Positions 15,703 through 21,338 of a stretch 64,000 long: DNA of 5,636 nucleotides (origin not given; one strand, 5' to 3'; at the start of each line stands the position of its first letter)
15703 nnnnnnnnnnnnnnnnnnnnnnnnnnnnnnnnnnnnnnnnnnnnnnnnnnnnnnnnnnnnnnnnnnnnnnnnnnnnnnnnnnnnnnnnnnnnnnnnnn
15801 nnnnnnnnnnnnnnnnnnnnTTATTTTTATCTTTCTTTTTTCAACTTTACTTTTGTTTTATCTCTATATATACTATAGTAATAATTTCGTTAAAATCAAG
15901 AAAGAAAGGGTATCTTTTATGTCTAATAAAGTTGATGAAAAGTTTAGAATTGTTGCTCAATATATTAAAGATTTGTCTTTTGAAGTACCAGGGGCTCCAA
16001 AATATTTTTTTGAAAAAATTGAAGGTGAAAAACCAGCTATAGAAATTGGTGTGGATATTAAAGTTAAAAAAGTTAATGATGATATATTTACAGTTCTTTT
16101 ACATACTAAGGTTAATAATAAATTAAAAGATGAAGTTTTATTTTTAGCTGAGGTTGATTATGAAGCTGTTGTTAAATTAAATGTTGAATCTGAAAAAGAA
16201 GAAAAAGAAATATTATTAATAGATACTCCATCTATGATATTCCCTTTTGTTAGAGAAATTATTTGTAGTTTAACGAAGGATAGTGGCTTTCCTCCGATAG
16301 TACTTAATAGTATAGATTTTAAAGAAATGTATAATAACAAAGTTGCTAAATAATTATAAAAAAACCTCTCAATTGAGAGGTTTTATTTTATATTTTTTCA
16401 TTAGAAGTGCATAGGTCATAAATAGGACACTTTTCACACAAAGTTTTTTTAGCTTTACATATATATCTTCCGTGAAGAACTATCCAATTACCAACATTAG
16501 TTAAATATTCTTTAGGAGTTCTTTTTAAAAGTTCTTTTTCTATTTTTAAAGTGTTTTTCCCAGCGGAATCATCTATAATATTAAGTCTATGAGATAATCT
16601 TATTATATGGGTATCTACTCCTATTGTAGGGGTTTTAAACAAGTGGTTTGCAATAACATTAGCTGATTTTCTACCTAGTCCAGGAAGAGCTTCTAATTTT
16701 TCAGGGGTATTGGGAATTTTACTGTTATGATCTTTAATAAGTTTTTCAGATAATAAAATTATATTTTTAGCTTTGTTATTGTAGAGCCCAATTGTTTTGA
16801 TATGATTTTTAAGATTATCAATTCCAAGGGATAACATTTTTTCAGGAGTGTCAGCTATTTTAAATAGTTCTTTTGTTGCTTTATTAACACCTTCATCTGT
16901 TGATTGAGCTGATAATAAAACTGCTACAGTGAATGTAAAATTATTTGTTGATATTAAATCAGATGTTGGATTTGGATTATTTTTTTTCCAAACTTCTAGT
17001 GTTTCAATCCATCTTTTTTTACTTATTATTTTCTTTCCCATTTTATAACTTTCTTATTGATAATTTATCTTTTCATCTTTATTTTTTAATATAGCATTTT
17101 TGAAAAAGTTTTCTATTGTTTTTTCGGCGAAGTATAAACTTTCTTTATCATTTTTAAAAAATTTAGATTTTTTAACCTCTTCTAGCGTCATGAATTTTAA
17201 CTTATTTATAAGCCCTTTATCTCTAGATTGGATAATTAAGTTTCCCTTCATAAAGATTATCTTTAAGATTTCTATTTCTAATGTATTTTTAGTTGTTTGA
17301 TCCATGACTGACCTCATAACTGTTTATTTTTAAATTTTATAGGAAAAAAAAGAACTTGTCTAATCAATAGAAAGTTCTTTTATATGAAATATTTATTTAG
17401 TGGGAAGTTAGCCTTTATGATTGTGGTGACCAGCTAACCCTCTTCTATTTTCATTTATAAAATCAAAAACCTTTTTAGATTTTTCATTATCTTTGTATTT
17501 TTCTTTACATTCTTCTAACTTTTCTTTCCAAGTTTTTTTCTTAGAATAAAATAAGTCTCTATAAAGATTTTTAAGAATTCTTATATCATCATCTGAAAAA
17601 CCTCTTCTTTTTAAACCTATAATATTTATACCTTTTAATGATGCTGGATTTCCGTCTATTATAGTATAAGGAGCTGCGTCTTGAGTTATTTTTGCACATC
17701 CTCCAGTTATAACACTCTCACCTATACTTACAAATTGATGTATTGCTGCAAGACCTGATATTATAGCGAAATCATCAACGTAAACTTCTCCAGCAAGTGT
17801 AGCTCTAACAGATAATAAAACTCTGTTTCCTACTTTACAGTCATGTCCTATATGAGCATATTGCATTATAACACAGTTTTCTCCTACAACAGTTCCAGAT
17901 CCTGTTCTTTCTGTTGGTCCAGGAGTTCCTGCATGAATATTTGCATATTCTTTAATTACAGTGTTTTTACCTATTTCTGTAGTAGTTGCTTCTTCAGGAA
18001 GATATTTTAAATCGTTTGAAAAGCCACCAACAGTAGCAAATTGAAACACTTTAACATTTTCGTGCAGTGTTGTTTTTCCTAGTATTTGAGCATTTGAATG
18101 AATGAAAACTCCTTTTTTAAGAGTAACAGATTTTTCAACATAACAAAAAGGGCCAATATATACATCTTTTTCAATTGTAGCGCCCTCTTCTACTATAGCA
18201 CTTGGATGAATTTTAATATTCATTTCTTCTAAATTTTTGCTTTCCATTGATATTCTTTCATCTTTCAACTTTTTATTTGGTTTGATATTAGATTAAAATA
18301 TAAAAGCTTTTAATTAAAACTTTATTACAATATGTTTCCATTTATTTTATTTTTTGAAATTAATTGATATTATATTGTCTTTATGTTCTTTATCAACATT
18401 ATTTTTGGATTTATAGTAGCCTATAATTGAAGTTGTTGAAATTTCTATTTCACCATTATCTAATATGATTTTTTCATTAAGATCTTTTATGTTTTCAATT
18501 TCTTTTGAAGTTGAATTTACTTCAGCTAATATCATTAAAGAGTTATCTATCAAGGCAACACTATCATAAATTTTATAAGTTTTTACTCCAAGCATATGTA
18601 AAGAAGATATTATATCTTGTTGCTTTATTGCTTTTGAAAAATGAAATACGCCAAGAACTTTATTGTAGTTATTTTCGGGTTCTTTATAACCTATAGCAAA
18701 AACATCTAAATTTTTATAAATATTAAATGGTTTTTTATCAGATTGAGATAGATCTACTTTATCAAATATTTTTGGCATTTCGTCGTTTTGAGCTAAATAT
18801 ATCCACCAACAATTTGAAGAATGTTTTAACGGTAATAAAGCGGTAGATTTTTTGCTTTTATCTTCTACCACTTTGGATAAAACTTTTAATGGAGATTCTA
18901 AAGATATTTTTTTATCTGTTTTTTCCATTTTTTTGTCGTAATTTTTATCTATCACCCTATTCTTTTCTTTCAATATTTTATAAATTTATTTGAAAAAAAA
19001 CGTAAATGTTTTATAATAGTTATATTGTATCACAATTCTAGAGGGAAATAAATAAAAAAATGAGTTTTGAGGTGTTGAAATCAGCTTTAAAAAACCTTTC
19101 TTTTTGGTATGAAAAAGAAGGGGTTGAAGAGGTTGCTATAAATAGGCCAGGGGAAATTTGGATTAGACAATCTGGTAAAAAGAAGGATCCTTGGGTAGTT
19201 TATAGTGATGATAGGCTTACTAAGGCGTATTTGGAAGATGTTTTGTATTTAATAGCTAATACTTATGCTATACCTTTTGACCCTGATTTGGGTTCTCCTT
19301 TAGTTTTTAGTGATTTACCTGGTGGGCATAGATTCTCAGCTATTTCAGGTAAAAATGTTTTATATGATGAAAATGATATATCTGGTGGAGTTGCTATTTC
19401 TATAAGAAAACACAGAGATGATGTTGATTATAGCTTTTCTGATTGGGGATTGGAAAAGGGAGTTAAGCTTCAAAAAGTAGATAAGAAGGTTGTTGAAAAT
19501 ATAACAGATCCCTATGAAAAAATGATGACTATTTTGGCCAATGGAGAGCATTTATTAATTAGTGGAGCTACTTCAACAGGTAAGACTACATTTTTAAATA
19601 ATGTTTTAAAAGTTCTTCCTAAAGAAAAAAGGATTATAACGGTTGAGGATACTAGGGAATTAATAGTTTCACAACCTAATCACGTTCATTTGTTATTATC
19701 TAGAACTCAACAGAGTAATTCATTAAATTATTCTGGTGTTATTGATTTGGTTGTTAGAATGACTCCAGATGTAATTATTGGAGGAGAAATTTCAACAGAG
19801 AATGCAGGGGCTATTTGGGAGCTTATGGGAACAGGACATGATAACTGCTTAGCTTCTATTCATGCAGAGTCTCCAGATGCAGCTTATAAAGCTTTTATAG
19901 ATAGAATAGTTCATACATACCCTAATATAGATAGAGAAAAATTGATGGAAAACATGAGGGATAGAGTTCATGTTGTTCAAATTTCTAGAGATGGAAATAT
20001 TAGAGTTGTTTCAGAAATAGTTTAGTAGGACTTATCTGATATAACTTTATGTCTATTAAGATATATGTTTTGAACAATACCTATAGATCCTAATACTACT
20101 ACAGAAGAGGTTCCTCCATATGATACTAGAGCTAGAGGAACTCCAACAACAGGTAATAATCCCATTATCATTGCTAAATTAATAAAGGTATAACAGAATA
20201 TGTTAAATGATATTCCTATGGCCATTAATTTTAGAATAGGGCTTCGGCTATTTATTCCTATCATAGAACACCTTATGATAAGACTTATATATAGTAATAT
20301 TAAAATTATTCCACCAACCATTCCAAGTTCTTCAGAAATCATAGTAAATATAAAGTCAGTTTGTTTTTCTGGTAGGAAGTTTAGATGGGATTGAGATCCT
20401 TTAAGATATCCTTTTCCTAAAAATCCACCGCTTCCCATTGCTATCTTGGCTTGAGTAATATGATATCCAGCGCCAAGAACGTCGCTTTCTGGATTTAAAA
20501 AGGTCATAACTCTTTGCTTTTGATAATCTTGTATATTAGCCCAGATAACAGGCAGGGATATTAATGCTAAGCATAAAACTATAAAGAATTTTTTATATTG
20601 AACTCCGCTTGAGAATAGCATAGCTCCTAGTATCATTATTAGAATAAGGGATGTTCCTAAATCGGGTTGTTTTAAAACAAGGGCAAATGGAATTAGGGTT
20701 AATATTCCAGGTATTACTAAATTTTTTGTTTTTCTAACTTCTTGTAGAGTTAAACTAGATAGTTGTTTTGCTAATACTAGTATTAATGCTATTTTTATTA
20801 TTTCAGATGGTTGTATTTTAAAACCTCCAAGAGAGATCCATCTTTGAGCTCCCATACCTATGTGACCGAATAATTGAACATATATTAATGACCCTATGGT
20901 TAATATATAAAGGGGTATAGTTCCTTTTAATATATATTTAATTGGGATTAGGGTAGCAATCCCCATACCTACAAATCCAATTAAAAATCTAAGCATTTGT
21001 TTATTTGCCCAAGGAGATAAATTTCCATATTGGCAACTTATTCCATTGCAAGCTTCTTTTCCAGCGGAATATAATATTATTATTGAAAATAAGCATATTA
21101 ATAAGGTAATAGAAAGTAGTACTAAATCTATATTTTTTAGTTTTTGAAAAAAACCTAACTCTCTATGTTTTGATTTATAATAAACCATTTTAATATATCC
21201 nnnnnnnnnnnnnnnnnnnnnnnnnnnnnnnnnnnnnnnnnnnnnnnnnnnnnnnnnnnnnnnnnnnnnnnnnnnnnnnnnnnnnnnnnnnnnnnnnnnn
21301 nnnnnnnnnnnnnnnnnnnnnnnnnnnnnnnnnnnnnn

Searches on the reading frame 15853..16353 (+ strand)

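Call 18: search_protein_families(library=pfam, proteins=[window:15853-16353:+], max_evalue=0.001)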
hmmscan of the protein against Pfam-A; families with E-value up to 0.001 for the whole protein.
window:15853-16353:+ (166 aa): 1 family
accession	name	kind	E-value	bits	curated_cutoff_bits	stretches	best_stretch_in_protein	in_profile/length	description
PF02556.19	SecB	-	6.9e-40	136.7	26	1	27-165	4-139/141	Preprotein translocase subunit SecB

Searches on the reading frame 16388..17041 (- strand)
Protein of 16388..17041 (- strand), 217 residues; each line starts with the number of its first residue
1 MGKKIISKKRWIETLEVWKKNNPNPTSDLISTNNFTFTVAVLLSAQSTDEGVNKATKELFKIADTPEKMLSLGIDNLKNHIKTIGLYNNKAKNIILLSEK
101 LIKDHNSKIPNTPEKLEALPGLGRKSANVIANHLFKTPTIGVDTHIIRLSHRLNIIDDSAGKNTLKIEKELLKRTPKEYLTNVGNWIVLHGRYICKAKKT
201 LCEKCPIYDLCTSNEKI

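Call 18: search_protein_families(library=pfam, proteins=[window:16388-17041:-], max_evalue=0.001)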
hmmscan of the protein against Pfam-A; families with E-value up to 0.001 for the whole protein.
window:16388-17041:- (217 aa): 3 families
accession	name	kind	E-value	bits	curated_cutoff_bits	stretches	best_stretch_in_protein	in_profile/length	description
PF00730.31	HhH-GPD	-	1.4e-21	77.3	26.2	1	39-176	1-107/108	HhH-GPD superfamily base excision DNA repair protein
PF00633.29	HHH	-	1.6e-06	28.1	24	1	105-132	2-29/30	Helix-hairpin-helix motif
PF21176.3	RecR_HhH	-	0.00062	20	27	0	114-138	6-30/45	RecR, helix-hairpin-helix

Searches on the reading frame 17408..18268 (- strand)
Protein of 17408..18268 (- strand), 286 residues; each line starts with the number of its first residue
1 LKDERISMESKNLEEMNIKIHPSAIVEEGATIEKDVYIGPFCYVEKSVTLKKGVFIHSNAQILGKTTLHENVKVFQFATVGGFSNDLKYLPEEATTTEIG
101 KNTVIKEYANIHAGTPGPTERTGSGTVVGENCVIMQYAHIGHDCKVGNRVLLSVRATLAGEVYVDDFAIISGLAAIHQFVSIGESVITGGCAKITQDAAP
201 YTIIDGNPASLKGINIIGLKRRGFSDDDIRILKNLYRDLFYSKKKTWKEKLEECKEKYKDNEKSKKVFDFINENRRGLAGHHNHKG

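Call 18: search_protein_families(library=pfam, proteins=[window:17408-18268:-], max_evalue=0.001)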
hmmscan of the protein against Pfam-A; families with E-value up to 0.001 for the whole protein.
window:17408-18268:- (286 aa): 5 families
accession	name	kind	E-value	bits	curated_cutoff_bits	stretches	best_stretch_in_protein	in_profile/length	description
PF00132.30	Hexapep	-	2.3e-24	84.4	27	2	125-157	1-33/36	Bacterial transferase hexapeptide (six repeats)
PF13720.11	Acetyltransf_11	-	1.6e-21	76.9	24.5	1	197-278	1-81/82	Udp N-acetylglucosamine O-acyltransferase; Domain 2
PF25084.1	LbH_EIF2B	-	5.7e-08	33.2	54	0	97-178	22-101/105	EIF2B subunit epsilon LbH domain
PF25087.1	GMPPB_C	-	2.9e-05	24.1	39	0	138-186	57-104/110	GMPPB C-terminal domain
PF24894.1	Hexapep_GlmU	-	0.00023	21.7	23.3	0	31-81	36-84/104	GlmU-like, C-terminal hexapeptide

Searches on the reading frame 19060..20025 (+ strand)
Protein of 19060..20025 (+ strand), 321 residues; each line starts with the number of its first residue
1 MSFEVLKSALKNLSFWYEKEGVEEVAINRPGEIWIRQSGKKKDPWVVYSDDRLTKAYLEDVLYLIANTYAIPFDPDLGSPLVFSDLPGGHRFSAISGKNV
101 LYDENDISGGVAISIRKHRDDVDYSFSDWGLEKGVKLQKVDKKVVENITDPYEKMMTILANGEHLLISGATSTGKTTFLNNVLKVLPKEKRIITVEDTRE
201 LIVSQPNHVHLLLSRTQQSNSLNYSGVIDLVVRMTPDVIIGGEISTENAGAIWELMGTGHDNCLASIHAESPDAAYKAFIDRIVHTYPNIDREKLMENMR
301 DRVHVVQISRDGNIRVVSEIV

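Call 6: search_protein_families(library=pfam, proteins=[window:19060-20025:+], max_evalue=0.1)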
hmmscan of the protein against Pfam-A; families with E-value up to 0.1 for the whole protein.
window:19060-20025:+ (321 aa): 14 families
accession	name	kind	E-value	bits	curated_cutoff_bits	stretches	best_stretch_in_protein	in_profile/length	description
PF00437.27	T2SSE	-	2.8e-21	76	24.9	1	164-272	144-248/370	Type II/IV secretion system protein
PF20720.3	nSTAND3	-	2.1e-06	27.9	27.2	1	149-201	4-57/155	Novel STAND NTPase 3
PF12775.13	AAA_7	-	0.00043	20.3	25.8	1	155-193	26-64/181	P-loop containing dynein motor region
PF01580.24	FtsK_SpoIIIE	-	0.0013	18.6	24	1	155-183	31-60/221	FtsK/SpoIIIE family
PF07088.17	GvpD_P-loop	-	0.0023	18.3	24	1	161-195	9-43/189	GvpD gas vesicle protein, P-loop domain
PF13191.12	AAA_16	-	0.0031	18.5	32.6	1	162-201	24-63/167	AAA ATPase domain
PF00270.35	DEAD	-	0.0033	17.6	26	1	155-215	7-71/167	DEAD/DEAH box helicase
PF13173.12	AAA_14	-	0.024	15.1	27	1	164-207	4-49/129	AAA domain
PF13555.12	AAA_29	-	0.028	14.6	27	1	157-190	18-50/61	P-loop containing region of AAA domain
PF01934.22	HepT-like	-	0.028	14.6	23.5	1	259-305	66-112/120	Ribonuclease HepT-like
PF04851.21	ResIII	-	0.03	14.7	22.5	1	136-216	3-80/164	Type III restriction enzyme, res subunit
PF00005.33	ABC_tran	-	0.037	15.1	25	1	159-199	8-50/137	ABC transporter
PF00350.29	Dynamin_N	-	0.043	14.3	27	1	167-195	3-33/168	Dynamin family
PF01078.27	Mg_chelatase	-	0.047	13.5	20.3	1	154-205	13-65/207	Magnesium chelatase, subunit ChlI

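Call 7: search_protein_families(library=ncbifam, proteins=[window:19060-20025:+], max_evalue=0.1)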
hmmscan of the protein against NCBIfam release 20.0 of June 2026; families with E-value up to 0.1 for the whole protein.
window:19060-20025:+ (321 aa): 28 families (the best 25 are shown)
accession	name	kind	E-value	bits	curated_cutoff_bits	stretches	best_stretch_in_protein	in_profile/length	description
TIGR02788.1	VirB11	equivalog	2e-46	158.5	249.95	1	16-320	1-306/308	P-type DNA transfer ATPase VirB11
NF010475.0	PRK13900.1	equivalog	6.3e-36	124.1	389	1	3-320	5-322/333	type IV secretion system ATPase VirB11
NF010425.0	PRK13851.1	equivalog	1.2e-29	103.3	461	1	6-280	7-281/344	type IV secretion system protein VirB11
TIGR02782.1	TrbB_P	equivalog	5.4e-23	81.7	304.55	1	14-321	15-291/303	P-type conjugative transfer ATPase TrbB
TIGR03819.1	heli_sec_ATPase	hypoth_equivalog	1.1e-21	77.4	373.15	1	76-274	112-292/340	TadA family conjugal transfer-associated ATPase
NF058587.1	archaellum_moto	equivalog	6.2e-18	64.8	550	1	155-271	268-385/527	archaellum flagellar ATPase motor FlaI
NF010469.0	PRK13894.1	subfamily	2.4e-15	56.7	508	1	150-321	137-305/320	conjugal transfer ATPase TrbB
NF010407.0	PRK13833.1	subfamily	9e-15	54.9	499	1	21-321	30-298/323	conjugal transfer protein TrbB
NF041000.1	ATPase_ComGA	equivalog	3.6e-12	45.8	300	1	154-277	119-240/267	competence type IV pilus ATPase ComGA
TIGR01420.1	pilT_fam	subfamily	1.6e-11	44.1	319.1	1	165-301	125-257/343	PilT/PilU family type 4a pilus ATPase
TIGR02525.1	plasmid_TraJ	equivalog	6.9e-10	38.4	368.3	1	164-304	151-290/372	plasmid transfer ATPase TraJ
NF053672.1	bindosome_BasE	exception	4.4e-08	32.3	1000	1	165-269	273-378/512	bindosome assembly system ATPase subunit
TIGR02533.1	type_II_gspE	equivalog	4.3e-07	29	630.25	1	154-283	234-360/486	type II secretion system ATPase GspE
NF053534.1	T4PilAsmATPsTfpB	equivalog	1e-06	27.5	850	1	159-270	334-440/584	type IV pilus assembly ATPase TfpB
NF007755.0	PRK10436.1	equivalog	2.6e-06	26.4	617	1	164-271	221-324/465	type II secretion system protein GspE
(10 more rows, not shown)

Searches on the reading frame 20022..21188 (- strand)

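Call 18: search_protein_families(library=pfam, proteins=[window:20022-21188:-], max_evalue=0.001)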
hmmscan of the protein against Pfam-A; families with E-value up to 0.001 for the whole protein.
window:20022-21188:- (388 aa): 1 family
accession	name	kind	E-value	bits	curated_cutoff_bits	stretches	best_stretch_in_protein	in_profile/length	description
PF01098.24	FTSW_RODA_SPOVE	-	3.9e-95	319.3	26.4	1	25-378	5-353/356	Cell cycle protein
